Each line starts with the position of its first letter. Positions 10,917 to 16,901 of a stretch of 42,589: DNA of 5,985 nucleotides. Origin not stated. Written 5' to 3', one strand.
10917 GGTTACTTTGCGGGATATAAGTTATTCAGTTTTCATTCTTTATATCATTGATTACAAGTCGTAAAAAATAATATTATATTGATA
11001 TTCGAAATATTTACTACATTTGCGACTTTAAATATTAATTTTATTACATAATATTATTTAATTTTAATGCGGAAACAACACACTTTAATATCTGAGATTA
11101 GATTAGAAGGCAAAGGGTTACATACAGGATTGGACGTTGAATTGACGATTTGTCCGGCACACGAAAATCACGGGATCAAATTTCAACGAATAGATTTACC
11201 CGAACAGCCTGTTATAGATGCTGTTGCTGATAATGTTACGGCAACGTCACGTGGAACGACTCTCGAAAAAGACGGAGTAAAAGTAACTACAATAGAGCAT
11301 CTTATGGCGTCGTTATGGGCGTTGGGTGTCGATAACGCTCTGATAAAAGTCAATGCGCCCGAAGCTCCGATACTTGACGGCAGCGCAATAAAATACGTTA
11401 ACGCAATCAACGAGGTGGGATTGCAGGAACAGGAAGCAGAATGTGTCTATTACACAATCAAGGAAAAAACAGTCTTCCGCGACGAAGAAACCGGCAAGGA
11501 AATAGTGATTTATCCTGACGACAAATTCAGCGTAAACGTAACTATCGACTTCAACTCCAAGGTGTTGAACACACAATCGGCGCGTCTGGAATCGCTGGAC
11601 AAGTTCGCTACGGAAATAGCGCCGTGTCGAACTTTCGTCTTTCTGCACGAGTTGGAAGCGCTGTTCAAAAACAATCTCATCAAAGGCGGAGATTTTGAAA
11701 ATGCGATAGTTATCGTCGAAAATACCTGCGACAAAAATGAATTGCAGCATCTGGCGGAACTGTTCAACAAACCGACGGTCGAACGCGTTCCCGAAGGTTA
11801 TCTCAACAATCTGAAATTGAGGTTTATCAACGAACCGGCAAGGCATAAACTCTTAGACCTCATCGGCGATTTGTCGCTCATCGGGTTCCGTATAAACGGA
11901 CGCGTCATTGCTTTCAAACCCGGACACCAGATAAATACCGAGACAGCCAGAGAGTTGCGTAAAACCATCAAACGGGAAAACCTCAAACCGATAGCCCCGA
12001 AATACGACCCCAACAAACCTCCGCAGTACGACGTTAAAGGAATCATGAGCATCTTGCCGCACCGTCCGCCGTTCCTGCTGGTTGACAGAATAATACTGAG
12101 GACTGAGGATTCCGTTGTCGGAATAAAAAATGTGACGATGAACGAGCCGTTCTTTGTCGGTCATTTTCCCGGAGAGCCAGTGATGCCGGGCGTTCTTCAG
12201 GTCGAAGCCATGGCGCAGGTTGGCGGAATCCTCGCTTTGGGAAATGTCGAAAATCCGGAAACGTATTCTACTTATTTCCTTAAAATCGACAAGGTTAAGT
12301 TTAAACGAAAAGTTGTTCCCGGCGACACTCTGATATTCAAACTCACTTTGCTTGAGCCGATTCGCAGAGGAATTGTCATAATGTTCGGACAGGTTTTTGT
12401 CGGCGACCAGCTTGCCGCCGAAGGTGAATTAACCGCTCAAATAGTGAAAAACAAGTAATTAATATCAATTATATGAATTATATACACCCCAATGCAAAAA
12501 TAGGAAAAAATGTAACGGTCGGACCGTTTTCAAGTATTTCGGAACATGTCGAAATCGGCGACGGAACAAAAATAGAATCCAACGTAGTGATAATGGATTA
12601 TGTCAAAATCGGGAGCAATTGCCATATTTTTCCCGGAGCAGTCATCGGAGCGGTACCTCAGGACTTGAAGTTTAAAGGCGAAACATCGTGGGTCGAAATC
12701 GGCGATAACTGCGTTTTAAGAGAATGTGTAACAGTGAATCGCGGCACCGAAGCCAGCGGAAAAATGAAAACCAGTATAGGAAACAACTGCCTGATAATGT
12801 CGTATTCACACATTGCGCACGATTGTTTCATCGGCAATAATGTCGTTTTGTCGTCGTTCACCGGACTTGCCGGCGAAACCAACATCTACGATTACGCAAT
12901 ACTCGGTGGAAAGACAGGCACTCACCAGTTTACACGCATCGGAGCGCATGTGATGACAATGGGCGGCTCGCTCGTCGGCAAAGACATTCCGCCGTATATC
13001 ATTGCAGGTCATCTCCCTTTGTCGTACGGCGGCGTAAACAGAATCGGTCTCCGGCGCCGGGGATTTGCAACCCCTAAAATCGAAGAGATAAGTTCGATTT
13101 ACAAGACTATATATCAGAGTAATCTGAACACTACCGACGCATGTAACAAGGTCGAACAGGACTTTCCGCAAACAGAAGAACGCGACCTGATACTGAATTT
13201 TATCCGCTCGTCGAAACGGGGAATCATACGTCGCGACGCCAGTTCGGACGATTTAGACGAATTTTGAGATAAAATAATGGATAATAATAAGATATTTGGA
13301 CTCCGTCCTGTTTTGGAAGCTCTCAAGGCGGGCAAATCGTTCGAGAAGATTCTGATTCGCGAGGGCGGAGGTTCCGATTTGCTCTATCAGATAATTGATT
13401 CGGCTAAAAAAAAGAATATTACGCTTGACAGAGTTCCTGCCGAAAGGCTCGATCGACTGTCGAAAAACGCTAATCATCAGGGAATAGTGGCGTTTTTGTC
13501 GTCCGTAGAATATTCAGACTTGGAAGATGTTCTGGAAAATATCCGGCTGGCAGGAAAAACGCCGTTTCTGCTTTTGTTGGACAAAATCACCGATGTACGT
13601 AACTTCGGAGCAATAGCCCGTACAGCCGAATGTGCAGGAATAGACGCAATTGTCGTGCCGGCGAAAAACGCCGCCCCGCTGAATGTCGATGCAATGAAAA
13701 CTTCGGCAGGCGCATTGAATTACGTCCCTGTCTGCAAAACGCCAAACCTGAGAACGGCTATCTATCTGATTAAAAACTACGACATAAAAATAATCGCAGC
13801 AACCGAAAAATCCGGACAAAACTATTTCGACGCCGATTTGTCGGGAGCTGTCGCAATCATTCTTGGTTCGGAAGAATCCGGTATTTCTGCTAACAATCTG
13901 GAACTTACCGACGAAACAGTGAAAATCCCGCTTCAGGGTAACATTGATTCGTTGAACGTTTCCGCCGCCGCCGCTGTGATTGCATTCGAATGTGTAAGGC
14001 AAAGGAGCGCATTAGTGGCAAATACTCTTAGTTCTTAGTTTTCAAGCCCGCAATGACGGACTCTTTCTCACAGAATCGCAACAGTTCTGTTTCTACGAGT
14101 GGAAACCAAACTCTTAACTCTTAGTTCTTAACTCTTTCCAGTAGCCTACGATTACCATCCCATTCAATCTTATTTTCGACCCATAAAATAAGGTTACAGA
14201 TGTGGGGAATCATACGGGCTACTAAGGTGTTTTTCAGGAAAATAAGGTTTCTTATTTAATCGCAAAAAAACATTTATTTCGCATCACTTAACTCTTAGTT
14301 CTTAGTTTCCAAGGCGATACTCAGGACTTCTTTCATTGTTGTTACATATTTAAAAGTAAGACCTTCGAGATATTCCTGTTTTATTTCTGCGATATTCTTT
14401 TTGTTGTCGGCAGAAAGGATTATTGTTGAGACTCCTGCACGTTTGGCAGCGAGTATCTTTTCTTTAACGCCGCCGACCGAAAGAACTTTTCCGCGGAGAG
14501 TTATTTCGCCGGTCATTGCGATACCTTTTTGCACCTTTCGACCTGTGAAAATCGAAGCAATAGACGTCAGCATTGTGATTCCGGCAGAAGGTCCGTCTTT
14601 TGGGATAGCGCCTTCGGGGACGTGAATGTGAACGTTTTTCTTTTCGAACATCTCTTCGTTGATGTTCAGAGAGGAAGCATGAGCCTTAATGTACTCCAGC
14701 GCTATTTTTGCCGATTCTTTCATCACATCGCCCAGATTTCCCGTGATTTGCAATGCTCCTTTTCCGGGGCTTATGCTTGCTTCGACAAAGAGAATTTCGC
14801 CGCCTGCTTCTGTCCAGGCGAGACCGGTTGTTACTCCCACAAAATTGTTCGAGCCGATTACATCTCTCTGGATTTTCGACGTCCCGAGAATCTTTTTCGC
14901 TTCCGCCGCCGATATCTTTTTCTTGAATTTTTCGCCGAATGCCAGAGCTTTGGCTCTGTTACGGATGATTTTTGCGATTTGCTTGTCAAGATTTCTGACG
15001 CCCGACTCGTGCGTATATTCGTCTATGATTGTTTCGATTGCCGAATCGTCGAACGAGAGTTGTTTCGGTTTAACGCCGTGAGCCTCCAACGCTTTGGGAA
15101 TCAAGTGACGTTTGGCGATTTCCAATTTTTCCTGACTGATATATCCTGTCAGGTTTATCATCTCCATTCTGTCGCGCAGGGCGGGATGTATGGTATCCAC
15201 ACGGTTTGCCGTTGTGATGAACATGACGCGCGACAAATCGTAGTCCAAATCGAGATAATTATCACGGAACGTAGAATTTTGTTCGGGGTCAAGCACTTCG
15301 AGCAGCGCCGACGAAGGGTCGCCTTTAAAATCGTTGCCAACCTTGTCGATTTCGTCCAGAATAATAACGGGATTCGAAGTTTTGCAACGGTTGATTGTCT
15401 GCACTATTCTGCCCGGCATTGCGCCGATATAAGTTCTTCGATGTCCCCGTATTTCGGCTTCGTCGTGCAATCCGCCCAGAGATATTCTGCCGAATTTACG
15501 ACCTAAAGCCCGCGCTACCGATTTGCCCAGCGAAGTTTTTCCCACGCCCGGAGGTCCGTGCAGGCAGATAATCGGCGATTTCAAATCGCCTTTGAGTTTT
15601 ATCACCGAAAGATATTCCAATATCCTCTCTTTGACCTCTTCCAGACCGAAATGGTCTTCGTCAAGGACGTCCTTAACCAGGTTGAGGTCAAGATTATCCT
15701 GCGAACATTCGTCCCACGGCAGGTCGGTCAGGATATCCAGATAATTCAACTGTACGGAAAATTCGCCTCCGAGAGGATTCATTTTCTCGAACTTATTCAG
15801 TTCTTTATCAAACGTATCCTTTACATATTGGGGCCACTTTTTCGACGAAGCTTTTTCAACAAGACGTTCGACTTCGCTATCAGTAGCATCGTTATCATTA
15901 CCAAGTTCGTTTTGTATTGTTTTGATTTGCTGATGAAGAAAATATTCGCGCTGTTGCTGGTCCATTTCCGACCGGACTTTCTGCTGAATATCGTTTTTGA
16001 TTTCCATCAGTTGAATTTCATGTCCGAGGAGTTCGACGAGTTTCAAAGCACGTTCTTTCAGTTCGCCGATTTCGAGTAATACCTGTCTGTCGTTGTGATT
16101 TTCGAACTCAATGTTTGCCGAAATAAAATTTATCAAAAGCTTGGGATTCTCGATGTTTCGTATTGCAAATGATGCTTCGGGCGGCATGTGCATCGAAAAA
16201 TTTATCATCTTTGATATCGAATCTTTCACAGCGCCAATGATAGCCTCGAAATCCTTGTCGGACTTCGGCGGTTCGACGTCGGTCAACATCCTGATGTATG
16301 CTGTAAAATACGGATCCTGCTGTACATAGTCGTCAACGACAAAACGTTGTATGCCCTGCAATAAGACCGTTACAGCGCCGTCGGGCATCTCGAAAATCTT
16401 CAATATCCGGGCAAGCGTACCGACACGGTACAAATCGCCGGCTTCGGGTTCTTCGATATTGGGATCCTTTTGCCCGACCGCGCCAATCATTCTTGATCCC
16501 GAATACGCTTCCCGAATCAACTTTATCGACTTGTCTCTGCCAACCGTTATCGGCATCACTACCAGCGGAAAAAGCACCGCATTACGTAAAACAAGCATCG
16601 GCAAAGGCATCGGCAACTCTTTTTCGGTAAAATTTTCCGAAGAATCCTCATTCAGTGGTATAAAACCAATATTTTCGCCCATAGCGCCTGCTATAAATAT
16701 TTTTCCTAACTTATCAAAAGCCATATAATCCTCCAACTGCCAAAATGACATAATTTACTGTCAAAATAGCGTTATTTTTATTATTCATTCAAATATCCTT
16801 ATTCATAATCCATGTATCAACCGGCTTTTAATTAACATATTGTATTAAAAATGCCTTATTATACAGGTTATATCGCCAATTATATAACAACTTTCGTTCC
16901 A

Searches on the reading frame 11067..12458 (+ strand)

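Call 5: search_protein_families(library=pfam, proteins=[window:11067-12458:+], max_evalue=0.01)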
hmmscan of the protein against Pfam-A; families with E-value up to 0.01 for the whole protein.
window:11067-12458:+ (463 aa): 3 families
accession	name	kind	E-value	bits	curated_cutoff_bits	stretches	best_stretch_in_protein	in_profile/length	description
PF03331.19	LpxC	-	4.3e-87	292.4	27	1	4-298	1-267/268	UDP-3-O-acyl N-acetylglycosamine deacetylase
PF07977.19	FabA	-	9.7e-30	103.4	23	1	330-453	1-137/138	FabA-like domain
PF22818.2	ApeI-like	-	0.0032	18.2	28.5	0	361-427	27-85/119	ApeI dehydratase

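Call 6: search_protein_families(library=ncbifam, proteins=[window:11067-12458:+], max_evalue=0.01)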
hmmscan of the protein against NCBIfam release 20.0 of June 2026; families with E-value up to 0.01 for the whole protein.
window:11067-12458:+ (463 aa): 8 families
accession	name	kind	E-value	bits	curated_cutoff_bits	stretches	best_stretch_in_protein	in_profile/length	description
NF009667.0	PRK13188.1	equivalog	1.7e-201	669.9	465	1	1-463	2-463/464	bifunctional UDP-3-O-[3-hydroxymyristoyl] N-acetylglucosamine deacetylase/3-hydroxyacyl-ACP dehydratase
TIGR00325.1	lpxC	equivalog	1.9e-71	240.8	187.25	2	3-221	2-219/297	UDP-3-O-acyl-N-acetylglucosamine deacetylase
TIGR01750.1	fabZ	equivalog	8e-48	161.9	155.15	1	322-458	2-140/141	3-hydroxyacyl-ACP dehydratase FabZ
NF000582.1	PRK00006.1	equivalog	8.2e-48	161.8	113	1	322-458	1-136/137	3-hydroxyacyl-ACP dehydratase FabZ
NF009666.0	PRK13187.1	equivalog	8.5e-43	146.6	423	2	2-191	9-204/305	UDP-3-O-acyl N-acetylglycosamine deacetylase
NF058663.1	cispen_cyc_AmcE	equivalog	1.1e-10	41.8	140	1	326-452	9-135/153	cispentacin biosynthesis cyclizing decarboxylase AmcE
NF003509.0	PRK05174.1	equivalog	2.2e-09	37.3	124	1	333-441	31-144/172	bifunctional 3-hydroxydecanoyl-ACP dehydratase/trans-2-decenoyl-ACP isomerase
TIGR01749.1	fabA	equivalog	6.4e-08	32.7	238.15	1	355-439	57-139/169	3-hydroxyacyl-[acyl-carrier-protein] dehydratase FabA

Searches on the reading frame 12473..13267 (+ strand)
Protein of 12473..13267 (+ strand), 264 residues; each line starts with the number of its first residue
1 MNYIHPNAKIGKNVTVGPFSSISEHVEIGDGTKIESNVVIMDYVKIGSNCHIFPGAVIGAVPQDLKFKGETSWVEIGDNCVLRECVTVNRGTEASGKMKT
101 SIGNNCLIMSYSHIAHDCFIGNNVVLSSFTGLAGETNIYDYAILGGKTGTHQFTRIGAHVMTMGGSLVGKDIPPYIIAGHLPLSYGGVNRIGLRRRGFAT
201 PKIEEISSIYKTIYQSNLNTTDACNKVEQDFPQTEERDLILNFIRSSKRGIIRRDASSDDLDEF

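Call 5: search_protein_families(library=pfam, proteins=[window:12473-13267:+], max_evalue=0.01)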
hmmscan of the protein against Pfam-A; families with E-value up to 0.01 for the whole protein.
window:12473-13267:+ (264 aa): 8 families
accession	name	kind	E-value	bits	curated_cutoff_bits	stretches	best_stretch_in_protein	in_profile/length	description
PF00132.30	Hexapep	-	1.4e-30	104.1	27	5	7-40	1-34/36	Bacterial transferase hexapeptide (six repeats)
PF13720.11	Acetyltransf_11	-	3.6e-25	88.6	24.5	1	171-252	1-82/82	Udp N-acetylglucosamine O-acyltransferase; Domain 2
PF25084.1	LbH_EIF2B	-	1.8e-10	41.2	54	1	4-59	41-94/105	EIF2B subunit epsilon LbH domain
PF14602.12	Hexapep_2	-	1.4e-07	31.5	27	1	9-40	3-32/34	Hexapeptide repeat of succinyl-transferase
PF25087.1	GMPPB_C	-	9.5e-05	22.5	39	1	4-90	7-85/110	GMPPB C-terminal domain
PF25247.1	LbH_GLGC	-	0.00038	20.8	27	0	92-132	66-105/135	GLGC left-handed parallel beta-helix domain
PF24894.1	Hexapep_GlmU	-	0.0012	19.4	23.3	0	20-52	35-66/104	GlmU-like, C-terminal hexapeptide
PF21711.3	DCTN5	-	0.0013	18.8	40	0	102-131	98-127/182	Dynactin subunit 5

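Call 6: search_protein_families(library=ncbifam, proteins=[window:12473-13267:+], max_evalue=0.01)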
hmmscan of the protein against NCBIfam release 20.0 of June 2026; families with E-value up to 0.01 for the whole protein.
window:12473-13267:+ (264 aa): 35 families (the best 25 are shown)
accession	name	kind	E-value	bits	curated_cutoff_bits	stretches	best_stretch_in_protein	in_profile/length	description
NF003657.0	PRK05289.1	equivalog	3.9e-97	324.5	226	1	3-254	11-261/264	acyl-ACP--UDP-N-acetylglucosamine O-acyltransferase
TIGR01852.1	lipid_A_lpxA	equivalog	5.1e-93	311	231.05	1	3-251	6-253/254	acyl-ACP--UDP-N-acetylglucosamine O-acyltransferase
TIGR01853.1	lipid_A_lpxD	equivalog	1.2e-30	106.6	242.5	1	3-183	118-302/325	UDP-3-O-(3-hydroxymyristoyl)glucosamine N-acyltransferase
NF002060.0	PRK00892.1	subfamily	8.1e-29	100.8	207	1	3-175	127-304/345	UDP-3-O-(3-hydroxymyristoyl)glucosamine N-acyltransferase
TIGR03570.1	NeuD_NnaD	subfamily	4e-22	78.8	160.8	2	74-175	100-193/202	NeuD/PglB/VioB family sugar acetyltransferase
TIGR03532.1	DapD_Ac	equivalog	1.2e-09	38.1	231.75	2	4-91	95-184/231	2,3,4,5-tetrahydropyridine-2,6-dicarboxylate N-acetyltransferase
NF010935.0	PRK14355.1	equivalog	8.5e-09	34.5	718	1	2-58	263-318/459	bifunctional UDP-N-acetylglucosamine diphosphorylase/glucosamine-1-phosphate N-acetyltransferase GlmU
NF041874.1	EPS_EpsC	equivalog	1.1e-07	31.7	150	1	69-126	85-140/168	serine O-acetyltransferase EpsC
NF010940.0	PRK14360.1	equivalog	1.1e-06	27.5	602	0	7-52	313-357/452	bifunctional UDP-N-acetylglucosamine diphosphorylase/glucosamine-1-phosphate N-acetyltransferase GlmU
NF010937.0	PRK14357.1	equivalog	1.2e-06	27.7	658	1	2-178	250-426/448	bifunctional UDP-N-acetylglucosamine diphosphorylase/glucosamine-1-phosphate N-acetyltransferase GlmU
TIGR01173.1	glmU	equivalog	2.2e-06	26.8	366.85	1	4-176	277-432/452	bifunctional UDP-N-acetylglucosamine diphosphorylase/glucosamine-1-phosphate N-acetyltransferase GlmU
NF010934.1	PRK14354.1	equivalog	3.9e-06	25.7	450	1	3-70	327-392/447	bifunctional UDP-N-acetylglucosamine diphosphorylase/glucosamine-1-phosphate N-acetyltransferase GlmU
NF058585.1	HptprglPActTf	PfamEq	5.5e-06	26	300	0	8-59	78-128/172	heptaprenylglyceryl phosphate O-acetyltransferase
NF008808.1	PRK11830.1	equivalog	6.3e-06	25.9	204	1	74-148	120-189/243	2,3,4,5-tetrahydropyridine-2,6-dicarboxylate N-succinyltransferase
TIGR03992.1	Arch_glmU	subfamily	8.3e-06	24.9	292.1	1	15-58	238-281/393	bifunctional sugar-1-phosphate nucleotidylyltransferase/acetyltransferase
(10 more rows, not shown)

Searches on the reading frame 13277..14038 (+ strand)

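Call 5: search_protein_families(library=pfam, proteins=[window:13277-14038:+], max_evalue=0.01)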
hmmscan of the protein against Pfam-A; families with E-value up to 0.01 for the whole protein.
window:13277-14038:+ (253 aa): 3 families
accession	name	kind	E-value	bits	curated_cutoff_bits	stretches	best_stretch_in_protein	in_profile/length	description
PF00588.24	SpoU_methylase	-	2.6e-37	128.5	29.7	1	97-236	2-141/142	SpoU rRNA Methylase family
PF08032.17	SpoU_sub_bind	-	6e-20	71.8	22.8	1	6-79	2-75/76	RNA 2'-O ribose methyltransferase substrate binding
PF06722.18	EryCIII-like_C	-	0.0025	18.2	31.7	1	69-162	13-109/145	Erythromycin biosynthesis protein CIII-like, C-terminal domain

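Call 6: search_protein_families(library=ncbifam, proteins=[window:13277-14038:+], max_evalue=0.01)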
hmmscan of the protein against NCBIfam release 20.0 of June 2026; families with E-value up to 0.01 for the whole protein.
window:13277-14038:+ (253 aa): 13 families
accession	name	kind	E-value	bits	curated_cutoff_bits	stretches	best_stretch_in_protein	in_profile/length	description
TIGR00186.1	rRNA_methyl_3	equivalog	7.4e-58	195.9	160.15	1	5-243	4-240/240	23S rRNA (guanosine(2251)-2'-O)-methyltransferase RlmB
NF008386.0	PRK11181.1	equivalog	1.5e-47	162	366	1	4-244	3-243/244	23S rRNA (guanosine(2251)-2'-O)-methyltransferase RlmB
NF008295.0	PRK11081.1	equivalog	1e-23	84.1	227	1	97-245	20-167/230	tRNA (guanosine(18)-2'-O)-methyltransferase TrmH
NF008117.0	PRK10864.1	equivalog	1.4e-20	73.8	267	1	54-244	157-343/344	tRNA/rRNA methyltransferase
NF000477.1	NshR_TsnR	equivalog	2.3e-13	50.2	425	1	10-239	38-260/266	NshR/TsnR family 23S rRNA methyltransferase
TIGR00050.1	rRNA_methyl_1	subfamily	1e-10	41.9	167.15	1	107-244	15-158/233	TrmJ/YjtD family RNA methyltransferase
NF000035.1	nosihep_NshR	exception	1.2e-10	41.4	500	1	10-238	38-259/274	NshR family nosiheptide/thiostrepton resistance 23S rRNA methyltransferase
TIGR00185.1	tRNA_yibK_trmL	equivalog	5.1e-08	32.9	190.6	1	144-244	47-149/154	tRNA (uridine(34)/cytosine(34)/5-carboxymethylaminomethyluridine(34)-2'-O)-methyltransferase TrmL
NF007752.0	PRK10433.1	equivalog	1.4e-06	28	212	1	191-239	107-155/228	tRNA/rRNA methyltransferase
NF041077.1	tRNAmeth_TrmJ_Sulfolob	equivalog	0.00035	20.3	350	1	191-245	103-157/229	tRNA (cytidine-2'-O-)-methyltransferase TrmJ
NF011694.0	PRK15114.1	equivalog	0.00046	19.8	280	1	187-239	104-156/246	tRNA (cytosine(32)/uridine(32)-2'-O)-methyltransferase TrmJ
NF007683.0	PRK10358.1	equivalog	0.00083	19.3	282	1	171-243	74-148/157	tRNA (uridine(34)/cytosine(34)/5-carboxymethylaminomethyluridine(34)-2'-O)-methyltransferase TrmL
NF046014.1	sap1_reg_SapR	equivalog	0.0031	17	500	1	49-121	26-99/295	sap1 transcriptional regulator SapR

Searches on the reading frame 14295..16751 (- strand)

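Call 5: search_protein_families(library=pfam, proteins=[window:14295-16751:-], max_evalue=0.01)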
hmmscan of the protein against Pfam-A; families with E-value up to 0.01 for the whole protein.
window:14295-16751:- (818 aa): 17 families
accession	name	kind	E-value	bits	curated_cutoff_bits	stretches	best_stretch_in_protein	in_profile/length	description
PF05362.19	Lon_C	-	7.7e-81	271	21.1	1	613-815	2-204/205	Lon protease (S16) C-terminal proteolytic domain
PF02190.22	LON_substr_bdg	-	3.2e-46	158.2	28.7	1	50-242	2-198/200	ATP-dependent protease La (LON) substrate-binding domain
PF00004.35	AAA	-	5.3e-28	98.5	21.2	1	395-533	1-127/131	ATPase family associated with various cellular activities (AAA)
PF22667.2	Lon_lid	-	1.2e-19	70.2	27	1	556-608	1-53/57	Lon protease AAA+ ATPase lid domain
PF07728.20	AAA_5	-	8.2e-09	36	22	1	395-529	2-139/139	AAA domain (dynein-related subfamily)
PF13541.12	ChlI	-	3.2e-08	33.9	27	1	656-783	1-121/121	Subunit ChlI of Mg-chelatase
PF13401.12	AAA_22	-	7.5e-05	23.5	27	1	394-476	7-97/130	AAA domain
PF13191.12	AAA_16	-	8.5e-05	23.6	32.6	1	375-419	10-51/167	AAA ATPase domain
PF07724.20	AAA_2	-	0.00013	22.4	27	1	395-518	6-126/166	AAA domain (Cdc48 subfamily)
PF08298.17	AAA_PrkA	-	0.00017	21.2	25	1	365-416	58-109/358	PrkA AAA domain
PF01443.25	Viral_helicase1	-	0.00071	19.9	21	1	396-495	2-100/228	Viral superfamily 1 RNA helicase core domain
PF05496.18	RuvB_N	-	0.0011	19.2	27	1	365-423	7-64/159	Holliday junction DNA helicase RuvB P-loop domain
PF13173.12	AAA_14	-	0.0021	18.5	27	1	392-472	2-75/129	AAA domain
PF07726.17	AAA_3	-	0.0025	18.1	27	1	396-518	3-113/131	ATPase family associated with various cellular activities (AAA)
PF00910.28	RNA_helicase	-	0.004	18.1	21.5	0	395-442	1-36/105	RNA helicase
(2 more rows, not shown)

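Call 6: search_protein_families(library=ncbifam, proteins=[window:14295-16751:-], max_evalue=0.01)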
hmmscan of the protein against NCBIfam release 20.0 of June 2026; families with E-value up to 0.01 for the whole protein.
window:14295-16751:- (818 aa): 25 families
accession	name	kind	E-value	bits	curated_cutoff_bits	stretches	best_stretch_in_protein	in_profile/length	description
TIGR00763.1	lon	equivalog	2e-281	936.1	608.05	1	51-814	1-795/795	endopeptidase La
NF008053.0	PRK10787.1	equivalog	1.7e-230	767.2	891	1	48-816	9-773/784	endopeptidase La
TIGR02902.1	spore_lonB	equivalog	5.4e-26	91.3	723.3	1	509-813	236-530/531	ATP-dependent protease LonB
TIGR02903.1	spore_lon_C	equivalog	2.2e-25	89.3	678.8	1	513-813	329-614/615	Lon family ATP-dependent protease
TIGR00764.1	lon_rel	equivalog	1.4e-20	73.5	516.6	1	617-817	398-596/608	ATP-dependent protease LonB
TIGR02653.1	Lon_rel_chp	hypoth_equivalog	8.1e-15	54.2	628.25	1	654-801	512-659/675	protease Lon-related BREX system protein BrxL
TIGR02639.1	ClpA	equivalog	1.8e-08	33.1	993.15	1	353-516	445-605/734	ATP-dependent Clp protease ATP-binding subunit ClpA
TIGR00416.1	sms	equivalog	3.9e-07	29.2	403.05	1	702-788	353-438/454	DNA repair protein RadA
TIGR00368.1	TIGR00368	hypoth_equivalog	5.1e-07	28.6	362.4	1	652-811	12-161/499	YifB family Mg chelatase-like AAA ATPase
TIGR01243.1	CDC48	subfamily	2.1e-06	26.3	802.65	1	363-526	451-608/733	CDC48 family AAA ATPase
NF003069.1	PRK03992.1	subfamily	8.8e-06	25.1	500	1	395-525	168-287/379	proteasome-activating nucleotidase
TIGR01242.2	TIGR01242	subfamily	2e-05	23.7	500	1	395-526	151-271/362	proteasome-activating nucleotidase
NF041438.1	SepM_fam_S16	equivalog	3.3e-05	23.1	200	1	719-785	227-294/340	SepM family pheromone-processing serine protease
TIGR00635.1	ruvB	equivalog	5e-05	22.5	299.05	1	365-426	4-64/305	Holliday junction branch migration DNA helicase RuvB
NF008004.0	PRK10733.1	equivalog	6.7e-05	21.1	1008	1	371-525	165-307/644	ATP-dependent zinc metalloprotease FtsH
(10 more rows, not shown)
